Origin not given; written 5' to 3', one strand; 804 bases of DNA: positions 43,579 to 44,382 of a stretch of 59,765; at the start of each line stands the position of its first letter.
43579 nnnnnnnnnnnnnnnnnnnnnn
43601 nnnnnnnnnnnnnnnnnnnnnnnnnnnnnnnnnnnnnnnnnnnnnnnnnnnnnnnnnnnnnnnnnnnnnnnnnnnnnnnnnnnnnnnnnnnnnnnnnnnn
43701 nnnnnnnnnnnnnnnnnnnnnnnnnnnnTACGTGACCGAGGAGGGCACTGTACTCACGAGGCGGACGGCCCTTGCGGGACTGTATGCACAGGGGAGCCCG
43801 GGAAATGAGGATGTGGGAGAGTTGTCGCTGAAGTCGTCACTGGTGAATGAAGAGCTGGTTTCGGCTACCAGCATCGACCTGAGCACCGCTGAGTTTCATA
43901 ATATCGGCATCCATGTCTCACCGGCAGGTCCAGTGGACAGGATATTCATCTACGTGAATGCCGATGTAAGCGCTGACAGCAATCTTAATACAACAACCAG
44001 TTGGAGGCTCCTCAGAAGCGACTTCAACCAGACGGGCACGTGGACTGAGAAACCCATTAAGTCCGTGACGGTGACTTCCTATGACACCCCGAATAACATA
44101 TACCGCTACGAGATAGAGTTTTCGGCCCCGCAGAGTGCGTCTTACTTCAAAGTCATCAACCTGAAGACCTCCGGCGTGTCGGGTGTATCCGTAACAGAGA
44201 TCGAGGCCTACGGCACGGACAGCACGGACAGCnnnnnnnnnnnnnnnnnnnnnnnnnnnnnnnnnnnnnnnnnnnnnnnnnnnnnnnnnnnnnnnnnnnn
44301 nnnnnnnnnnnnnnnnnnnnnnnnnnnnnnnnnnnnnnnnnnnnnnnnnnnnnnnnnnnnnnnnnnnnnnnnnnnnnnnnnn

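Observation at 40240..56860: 16.6 kb locus that looks like a complete cytochrome-nanowire / extracellular electron-transfer production and export system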

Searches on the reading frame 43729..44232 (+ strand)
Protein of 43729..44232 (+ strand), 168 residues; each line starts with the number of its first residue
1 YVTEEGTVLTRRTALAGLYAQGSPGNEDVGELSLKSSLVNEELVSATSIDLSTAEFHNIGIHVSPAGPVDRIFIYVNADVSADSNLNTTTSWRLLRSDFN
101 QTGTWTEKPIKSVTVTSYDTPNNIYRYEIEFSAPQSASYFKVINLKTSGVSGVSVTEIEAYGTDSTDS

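Call 77: search_solved_structures(query=A6, max_evalue=1, show_alignments=1)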
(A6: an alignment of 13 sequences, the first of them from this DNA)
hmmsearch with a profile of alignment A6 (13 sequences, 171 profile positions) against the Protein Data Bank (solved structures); distinct sequences matched with E-value up to 1: 0.

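Call 78: search_protein_families(library=pfam, alignment_id=A6, max_evalue=1)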
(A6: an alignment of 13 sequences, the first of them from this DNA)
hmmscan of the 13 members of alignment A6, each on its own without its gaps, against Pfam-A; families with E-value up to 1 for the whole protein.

A. member 1, seq(168 aa): 0 families

B. families by the number of members that match (of 13 scanned): 6 families
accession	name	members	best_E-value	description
PF22633.2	F5_F8_type_C_2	1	4.5e-05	NedA-like, galactose-binding domain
PF00754.31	F5_F8_type_C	1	0.0065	F5/8 type C domain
PF03347.19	TDH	1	0.0089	Vibrio thermostable direct hemolysin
PF19078.6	Big_12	1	0.03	Bacterial Ig-like domain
PF24120.1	SsdA_C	1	0.055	Single-strand DNA deaminase toxin A, C-terminal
PF19987.4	DUF6423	1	0.062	Family of unknown function (DUF6423)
